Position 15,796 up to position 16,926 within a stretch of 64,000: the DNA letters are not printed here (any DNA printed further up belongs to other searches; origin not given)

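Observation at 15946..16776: Tandem-fused double ectoine-synthase (EctC-EctC) cupin protein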

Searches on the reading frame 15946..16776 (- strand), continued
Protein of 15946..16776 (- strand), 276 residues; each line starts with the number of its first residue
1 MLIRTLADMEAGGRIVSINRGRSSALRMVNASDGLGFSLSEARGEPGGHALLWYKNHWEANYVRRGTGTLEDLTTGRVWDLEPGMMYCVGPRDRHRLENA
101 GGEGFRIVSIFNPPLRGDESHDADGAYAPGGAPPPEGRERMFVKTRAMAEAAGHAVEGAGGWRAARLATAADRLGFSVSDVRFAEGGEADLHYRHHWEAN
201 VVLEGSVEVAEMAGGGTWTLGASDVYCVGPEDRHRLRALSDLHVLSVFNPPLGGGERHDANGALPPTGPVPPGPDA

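Call 47: find_encoding_contigs(protein=P0069, flank=8000, max_places=2)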
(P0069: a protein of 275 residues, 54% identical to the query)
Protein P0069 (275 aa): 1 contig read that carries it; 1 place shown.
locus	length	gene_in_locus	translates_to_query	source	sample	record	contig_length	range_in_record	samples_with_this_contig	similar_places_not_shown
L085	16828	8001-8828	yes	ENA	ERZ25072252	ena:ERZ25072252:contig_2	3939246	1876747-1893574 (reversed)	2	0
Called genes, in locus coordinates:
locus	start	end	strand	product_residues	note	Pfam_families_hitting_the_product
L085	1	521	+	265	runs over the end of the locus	PF01026:TatD_DNase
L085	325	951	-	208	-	-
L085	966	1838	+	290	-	PF05721:PhyH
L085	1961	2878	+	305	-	PF01063:Aminotran_4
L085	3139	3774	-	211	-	PF08327:AHSA1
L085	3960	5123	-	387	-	PF02746:MR_MLE_N, PF13378:MR_MLE_C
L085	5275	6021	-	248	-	-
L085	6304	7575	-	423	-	PF03372:Exo_endo_phos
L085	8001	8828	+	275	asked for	PF06339:Ectoine_synth, PF07883:Cupin_2 (faint), PF12852:Cupin_6 (faint), PF06339:Ectoine_synth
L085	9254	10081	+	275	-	PF00596:Aldolase_II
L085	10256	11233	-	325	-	PF20720:nSTAND3 (weak), PF00004:AAA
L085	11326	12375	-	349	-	PF01555:N6_N4_Mtase (faint)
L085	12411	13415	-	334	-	-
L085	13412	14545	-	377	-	-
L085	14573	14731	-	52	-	-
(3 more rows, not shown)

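Call 48: find_encoding_contigs(protein=P0116, flank=8000, max_places=2)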
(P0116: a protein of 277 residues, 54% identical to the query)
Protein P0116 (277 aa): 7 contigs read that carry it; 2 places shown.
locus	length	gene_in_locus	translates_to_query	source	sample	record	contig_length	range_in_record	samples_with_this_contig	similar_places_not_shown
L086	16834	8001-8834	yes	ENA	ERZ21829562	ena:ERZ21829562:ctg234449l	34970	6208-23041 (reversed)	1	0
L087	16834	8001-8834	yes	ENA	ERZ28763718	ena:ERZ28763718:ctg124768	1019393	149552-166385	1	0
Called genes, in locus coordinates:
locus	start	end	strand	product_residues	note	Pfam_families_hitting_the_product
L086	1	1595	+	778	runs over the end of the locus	PF01315:Ald_Xan_dh_C, PF02738:MoCoBD_1, PF20256:MoCoBD_2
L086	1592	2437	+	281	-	PF00941:FAD_binding_5, PF03450:CO_deh_flav_C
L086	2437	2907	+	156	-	PF00111:Fer2, PF13085:Fer2_3, PF01799:Fer2_2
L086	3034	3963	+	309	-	PF01063:Aminotran_4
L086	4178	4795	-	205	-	PF09347:DUF1989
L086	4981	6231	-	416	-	PF07690:MFS_1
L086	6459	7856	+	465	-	PF01425:Amidase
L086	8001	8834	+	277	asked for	PF06339:Ectoine_synth, PF07883:Cupin_2 (faint), PF06339:Ectoine_synth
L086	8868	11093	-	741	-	PF07715:Plug, PF00593:TonB_dep_Rec_b-barrel, PF14905:OMP_b-brl_3 (faint)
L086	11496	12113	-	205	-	PF09347:DUF1989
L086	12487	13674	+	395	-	PF01321:Creatinase_N (faint), PF00557:Peptidase_M24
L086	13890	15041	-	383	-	PF07690:MFS_1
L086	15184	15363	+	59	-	-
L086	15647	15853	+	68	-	-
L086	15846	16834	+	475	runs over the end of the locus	PF01425:Amidase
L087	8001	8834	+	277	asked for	PF06339:Ectoine_synth, PF07883:Cupin_2 (faint), PF06339:Ectoine_synth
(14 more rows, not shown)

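Call 58: search_protein_representatives(protein=window:15949-16776:-)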
Query: 276 residues. Proteins with E-value up to 0.001 (for the whole library): 436; up to 1e-10: 166; up to 1e-30: 26. The best 150 are listed.
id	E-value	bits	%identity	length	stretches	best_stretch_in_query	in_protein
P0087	1.0e-90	320.6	54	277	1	1-274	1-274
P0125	7.0e-63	229.2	47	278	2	13-138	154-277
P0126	2.5e-54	201.1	56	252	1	1-186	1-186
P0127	2.1e-51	191.5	48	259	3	4-97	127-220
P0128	3.3e-51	190.9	50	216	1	71-274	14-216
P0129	3.6e-49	184.2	48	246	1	1-252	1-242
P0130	8.4e-48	179.7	57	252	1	1-142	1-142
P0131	1.4e-45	172.4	47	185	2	71-214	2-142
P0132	7.7e-45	170.0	44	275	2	35-156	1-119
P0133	2.1e-44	168.6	47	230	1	70-257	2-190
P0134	9.4e-43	163.1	42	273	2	18-135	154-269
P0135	3.5e-42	161.2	58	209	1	1-129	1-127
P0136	4.1e-42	161.0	49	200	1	106-273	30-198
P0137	8.0e-40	153.5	56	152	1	1-119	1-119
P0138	6.5e-39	150.5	50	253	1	19-188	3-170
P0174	3.7e-20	88.9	38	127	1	1-127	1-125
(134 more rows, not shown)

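Call 61: search_protein_families(library=pfam, proteins=[L003:8646-9836:+, L004:4177-4521:-, L056:7787-8761:+, L056:5124-6125:+, L056:4229-5134:+, L056:6152-6994:-, L056:7014-7814:-, L010:7401-8753:-, L010:4190-5512:+, L056:3090-4229:-], max_evalue=0.0001)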
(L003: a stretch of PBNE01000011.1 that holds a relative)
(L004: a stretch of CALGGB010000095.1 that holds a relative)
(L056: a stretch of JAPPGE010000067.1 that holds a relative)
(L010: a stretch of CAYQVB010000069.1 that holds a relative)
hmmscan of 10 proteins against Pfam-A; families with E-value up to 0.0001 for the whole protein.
L003:8646-9836:+ (397 aa): 2 families
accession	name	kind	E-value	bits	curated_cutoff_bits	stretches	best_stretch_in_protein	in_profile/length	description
PF01571.26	GCV_T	-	4.8e-48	164.1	25.6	1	52-287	13-254/255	Aminomethyltransferase folate-binding domain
PF08669.17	GCV_T_C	-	8.6e-10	38.8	25.9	1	310-383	2-80/80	Glycine cleavage T-protein C-terminal barrel domain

L004:4177-4521:- (115 aa): 1 family
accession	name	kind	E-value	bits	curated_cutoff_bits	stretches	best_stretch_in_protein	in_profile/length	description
PF07883.17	Cupin_2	-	1.5e-08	34.6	27.2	1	28-97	3-69/70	Cupin domain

L056:7787-8761:+ (325 aa): 1 family
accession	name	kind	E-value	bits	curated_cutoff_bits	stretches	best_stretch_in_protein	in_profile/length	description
PF05721.19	PhyH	-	1.8e-24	87.6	22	1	66-250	2-212/213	Phytanoyl-CoA dioxygenase (PhyH)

L056:5124-6125:+ (334 aa): 17 families
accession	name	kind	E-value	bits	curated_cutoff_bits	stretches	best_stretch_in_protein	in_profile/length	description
PF13404.12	HTH_AsnC-type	-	4.7e-25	87.6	27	2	22-62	1-41/42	AsnC-type helix-turn-helix domain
PF13412.12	HTH_24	-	3.8e-21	74.8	21.9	2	186-230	3-47/48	Winged helix-turn-helix DNA-binding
PF22482.2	AsnC_trans_reg_3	-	1.4e-18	67.2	24.4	2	261-321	26-85/95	PF0864 C-terminal dimeric alpha+beta barrel domain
PF01037.27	AsnC_trans_reg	-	2.4e-17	63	25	2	251-317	3-69/73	Lrp/AsnC ligand binding domain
PF12840.13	HTH_20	-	7.2e-11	42.3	27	1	188-232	6-50/51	Helix-turn-helix domain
PF13542.12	HTH_Tnp_ISL3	-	6.7e-09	35.5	27.4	0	26-62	17-50/51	Helix-turn-helix domain of transposase family ISL3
PF09339.16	HTH_IclR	-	2.2e-07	31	22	0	190-230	7-48/52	IclR helix-turn-helix domain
PF13384.12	HTH_23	-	2.5e-07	30.8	24.6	0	191-223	10-40/50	Homeodomain-like domain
PF25212.1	HVO_A0114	-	2.9e-07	30.6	27.6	0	175-231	11-67/84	HVO_A0114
PF04545.22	Sigma70_r4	-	5.5e-07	29.4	24.1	0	184-220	5-40/50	Sigma-70, region 4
PF08281.18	Sigma70_r4_2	-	1.6e-06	28.1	25.7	0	19-60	8-48/54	Sigma-70, region 4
PF22451.2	NirdL-like_HTH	-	2e-06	27.7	27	0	202-230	18-46/47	Siroheme decarboxylase NirDL-like HTH domain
PF24034.1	DUF7343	-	3.5e-06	27.2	27.6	0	189-233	6-51/62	Domain of unknown function (DUF7343)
PF08279.18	HTH_11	-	1.8e-05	24.9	25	0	189-238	3-52/55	HTH domain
PF08221.17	HTH_9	-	1.9e-05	25.1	23.4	0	27-69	16-58/62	RNA polymerase III subunit RPC82 helix-turn-helix domain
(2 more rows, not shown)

L056:4229-5134:+ (302 aa): 4 families
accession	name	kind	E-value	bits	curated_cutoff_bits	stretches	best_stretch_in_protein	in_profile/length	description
PF20434.5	BD-FAE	-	7e-20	71.9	26.8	1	85-177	13-109/215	BD-FAE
PF07859.19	Abhydrolase_3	-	4.3e-16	59.7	25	1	88-180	1-94/210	alpha/beta hydrolase fold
PF00135.34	COesterase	-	1.7e-05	24.4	27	0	142-180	168-206/515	Carboxylesterase family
PF00326.27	Peptidase_S9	-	5e-05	23.3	22.6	0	141-278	48-187/213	Prolyl oligopeptidase family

L056:6152-6994:- (281 aa): 1 family
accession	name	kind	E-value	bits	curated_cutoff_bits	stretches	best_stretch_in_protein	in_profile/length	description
PF04828.22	GFA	-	1e-40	138.8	24.3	2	2-100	2-102/115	Glutathione-dependent formaldehyde-activating enzyme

L056:7014-7814:- (267 aa): 3 families
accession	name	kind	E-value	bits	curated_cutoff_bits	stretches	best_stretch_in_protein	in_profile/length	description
PF00106.31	adh_short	-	1.3e-31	110.1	26.6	1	32-209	2-176/195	short chain dehydrogenase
PF13561.12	adh_short_C2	-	2.1e-21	77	27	1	37-207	1-168/236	Enoyl-(Acyl carrier protein) reductase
PF08659.16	KR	-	2.3e-10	41.1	22.6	1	34-199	4-166/180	KR domain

L010:7401-8753:- (451 aa): 1 family
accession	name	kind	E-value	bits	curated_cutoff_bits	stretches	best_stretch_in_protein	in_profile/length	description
PF07690.21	MFS_1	-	1.1e-21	77.6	33.4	1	67-408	2-347/347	Major Facilitator Superfamily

L010:4190-5512:+ (441 aa): 5 families
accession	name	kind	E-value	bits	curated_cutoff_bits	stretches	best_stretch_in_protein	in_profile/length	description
PF01593.30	Amino_oxidase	-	1.3e-29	104.2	19.8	1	23-430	1-442/443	Flavin containing amine oxidoreductase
PF13450.12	NAD_binding_8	-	5.6e-11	43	21.9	1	18-82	1-68/68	NAD(P)-binding Rossmann-like domain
PF01266.30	DAO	-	3.4e-10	40.4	27.9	1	15-120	1-109/353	FAD dependent oxidoreductase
PF00890.30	FAD_binding_2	-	1.6e-05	24.7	20.4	1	15-61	1-46/414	FAD binding domain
PF07992.20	Pyr_redox_2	-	2.3e-05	24.4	26.1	0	15-46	2-36/291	Pyridine nucleotide-disulphide oxidoreductase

L056:3090-4229:- (380 aa): 1 family
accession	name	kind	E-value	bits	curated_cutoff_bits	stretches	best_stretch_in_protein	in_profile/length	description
PF00296.26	Bac_luciferase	-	1.5e-38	133.3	27.9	1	39-343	17-313/314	Luciferase-like monooxygenase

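Call 66: search_protein_families(library=pfam, alignment_id=A4, max_evalue=0.00001)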
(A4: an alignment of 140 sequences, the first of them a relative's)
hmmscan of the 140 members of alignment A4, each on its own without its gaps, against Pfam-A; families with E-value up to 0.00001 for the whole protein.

A. member 1, L001:2-673:+ (224 aa): 1 family
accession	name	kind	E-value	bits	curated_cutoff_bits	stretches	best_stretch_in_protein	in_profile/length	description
PF00848.25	Ring_hydroxyl_A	-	5.8e-18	66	24.9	1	14-207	2-207/208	Ring hydroxylating alpha subunit (catalytic domain)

B. families by the number of members that match (of 140 scanned): 117 families (the first 25 are shown)
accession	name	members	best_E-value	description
PF03054.22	tRNA_Me_trans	6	1.5e-71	tRNA methyl transferase HUP domain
PF13561.12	adh_short_C2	6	1.5e-61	Enoyl-(Acyl carrier protein) reductase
PF00106.31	adh_short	6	8e-56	short chain dehydrogenase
PF02771.21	Acyl-CoA_dh_N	6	4.4e-30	Acyl-CoA dehydrogenase, N-terminal domain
PF20258.4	tRNA_Me_trans_C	6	6.2e-20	Aminomethyltransferase beta-barrel domain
PF20259.3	tRNA_Me_trans_M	6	1.2e-17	tRNA methyl transferase PRC-barrel domain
PF00528.27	BPD_transp_1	5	8.3e-45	Binding-protein-dependent transport system inner membrane component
PF00441.29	Acyl-CoA_dh_1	5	9.4e-40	Acyl-CoA dehydrogenase, C-terminal domain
PF02770.24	Acyl-CoA_dh_M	5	4.6e-20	Acyl-CoA dehydrogenase, middle domain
PF24827.1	AstE_AspA_cat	5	3.5e-17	Succinylglutamate desuccinylase/Aspartoacylase catalytic domain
PF08659.16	KR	5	2.3e-10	KR domain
PF00248.27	Aldo_ket_red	4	4.4e-70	Aldo/keto reductase family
PF07992.20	Pyr_redox_2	4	9.6e-40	Pyridine nucleotide-disulphide oxidoreductase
PF05721.19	PhyH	4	1.1e-26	Phytanoyl-CoA dioxygenase (PhyH)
PF13450.12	NAD_binding_8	4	5.7e-11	NAD(P)-binding Rossmann-like domain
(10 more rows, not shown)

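Call 84: find_homologous_proteins(query=P0174, max_evalue=1e-10)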
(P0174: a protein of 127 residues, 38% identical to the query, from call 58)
Query P0174 (127 aa): 27 proteins with E <= 1e-10 among 30 candidates.
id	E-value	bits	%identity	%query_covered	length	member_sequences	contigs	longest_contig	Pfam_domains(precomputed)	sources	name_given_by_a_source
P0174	1.2e-79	282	100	100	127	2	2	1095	PF06339.19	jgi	jgi:L-ectoine synthase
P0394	6.2e-74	264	93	99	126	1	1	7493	PF06339.19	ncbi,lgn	ncbi:MAG: ectoine synthase [Pseudomonadota bacterium]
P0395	1.0e-68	247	87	99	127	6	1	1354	PF06339.19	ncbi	-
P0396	1.5e-66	240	83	100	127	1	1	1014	PF06339.19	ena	-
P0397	2.8e-64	233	83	99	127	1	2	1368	PF06339.19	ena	-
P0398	5.7e-62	225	78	99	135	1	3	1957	PF06339.19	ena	-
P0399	6.4e-62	225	80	99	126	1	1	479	PF06339.19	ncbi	-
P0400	1.2e-61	224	80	99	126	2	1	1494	PF06339.19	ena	-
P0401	1.7e-61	224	79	99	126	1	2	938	PF06339.19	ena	-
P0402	2.1e-61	223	77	98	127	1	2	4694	PF06339.19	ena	-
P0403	4.6e-60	219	76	100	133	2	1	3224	PF06339.19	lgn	-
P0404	3.1e-56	207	72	100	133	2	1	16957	PF06339.19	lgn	-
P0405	5.3e-33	132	54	98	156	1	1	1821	PF06339.19,PF07883.18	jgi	jgi:L-ectoine synthase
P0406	2.2e-28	117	70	65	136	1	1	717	PF06339.19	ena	-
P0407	6.2e-22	96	44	98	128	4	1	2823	PF06339.19,PF07883.18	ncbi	-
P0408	5.3e-21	93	43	98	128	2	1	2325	PF06339.19,PF07883.18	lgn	-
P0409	9.7e-21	92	47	83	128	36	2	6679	PF06339.19,PF07883.18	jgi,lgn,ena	-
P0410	6.5e-20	89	40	98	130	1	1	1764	PF06339.19,PF07883.18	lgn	-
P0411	3.2e-17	81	40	99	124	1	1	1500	PF06339.19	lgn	-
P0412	1.3e-16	79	38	98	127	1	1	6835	PF06339.19,PF07883.18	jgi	jgi:L-ectoine synthase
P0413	5.2e-16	77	37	98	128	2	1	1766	PF06339.19,PF07883.18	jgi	jgi:L-ectoine synthase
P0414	2.5e-15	74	37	98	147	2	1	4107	PF06339.19,PF07883.18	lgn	-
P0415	4.7e-15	74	36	98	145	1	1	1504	PF06339.19,PF07883.18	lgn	-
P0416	3.0e-14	71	37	83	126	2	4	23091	PF06339.19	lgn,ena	-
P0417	7.6e-14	70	37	99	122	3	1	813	PF06339.19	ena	-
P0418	1.1e-13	69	38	98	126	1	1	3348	PF06339.19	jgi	jgi:L-ectoine synthase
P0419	8.6e-13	66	38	83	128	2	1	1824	PF06339.19,PF07883.18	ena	-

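Call 85: find_encoding_contigs(protein=P0404, flank=8000, max_places=2)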
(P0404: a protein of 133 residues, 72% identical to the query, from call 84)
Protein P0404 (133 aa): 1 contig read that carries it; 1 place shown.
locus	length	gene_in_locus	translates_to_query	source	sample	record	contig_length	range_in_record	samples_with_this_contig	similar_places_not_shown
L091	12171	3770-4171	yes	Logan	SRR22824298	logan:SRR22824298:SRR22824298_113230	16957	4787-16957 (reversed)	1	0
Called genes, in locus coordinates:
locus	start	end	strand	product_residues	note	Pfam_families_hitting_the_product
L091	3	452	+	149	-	?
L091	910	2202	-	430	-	PF07690:MFS_1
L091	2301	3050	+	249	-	PF01925:TauE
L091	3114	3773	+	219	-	PF02230:Abhydrolase_2, PF12146:Hydrolase_4 (faint), PF00561:Abhydrolase_1 (faint)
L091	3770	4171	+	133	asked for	PF06339:Ectoine_synth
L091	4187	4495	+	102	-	PF07110:EthD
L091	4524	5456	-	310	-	PF00581:Rhodanese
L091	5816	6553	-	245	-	PF01738:DLH, PF12146:Hydrolase_4 (faint), PF00326:Peptidase_S9 (weak)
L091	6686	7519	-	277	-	PF00126:HTH_1, PF03466:LysR_substrate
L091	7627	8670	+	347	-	PF00296:Bac_luciferase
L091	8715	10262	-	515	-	PF12860:PAS_7, PF00512:HisKA (weak), PF02518:HATPase_c, PF00072:Response_reg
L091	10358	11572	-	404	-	PF00072:Response_reg, PF00563:EAL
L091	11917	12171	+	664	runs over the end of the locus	PF07693:KAP_NTPase, PF13401:AAA_22 (faint)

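Call 86: find_encoding_contigs(protein=P0394, flank=6000, max_places=2)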
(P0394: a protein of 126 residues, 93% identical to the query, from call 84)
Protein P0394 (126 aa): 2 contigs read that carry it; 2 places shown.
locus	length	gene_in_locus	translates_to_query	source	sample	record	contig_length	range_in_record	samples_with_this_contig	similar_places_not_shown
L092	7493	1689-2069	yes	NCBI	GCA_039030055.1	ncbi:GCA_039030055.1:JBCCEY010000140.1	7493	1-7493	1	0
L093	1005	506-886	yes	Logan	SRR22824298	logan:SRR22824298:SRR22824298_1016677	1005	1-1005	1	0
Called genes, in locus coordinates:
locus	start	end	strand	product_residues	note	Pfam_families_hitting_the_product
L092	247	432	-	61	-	-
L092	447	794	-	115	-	-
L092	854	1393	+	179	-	PF11188:DUF2975 (weak)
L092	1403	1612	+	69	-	PF13443:HTH_26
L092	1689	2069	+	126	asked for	PF06339:Ectoine_synth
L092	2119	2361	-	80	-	-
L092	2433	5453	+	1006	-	-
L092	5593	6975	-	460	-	PF11376:DUF3179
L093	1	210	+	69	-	?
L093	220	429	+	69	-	PF13443:HTH_26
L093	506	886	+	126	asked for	PF06339:Ectoine_synth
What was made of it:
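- Tried and rejected: Contexts of the nearest single-domain relatives (the P0174 family) were uninformative (calls 84-86).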
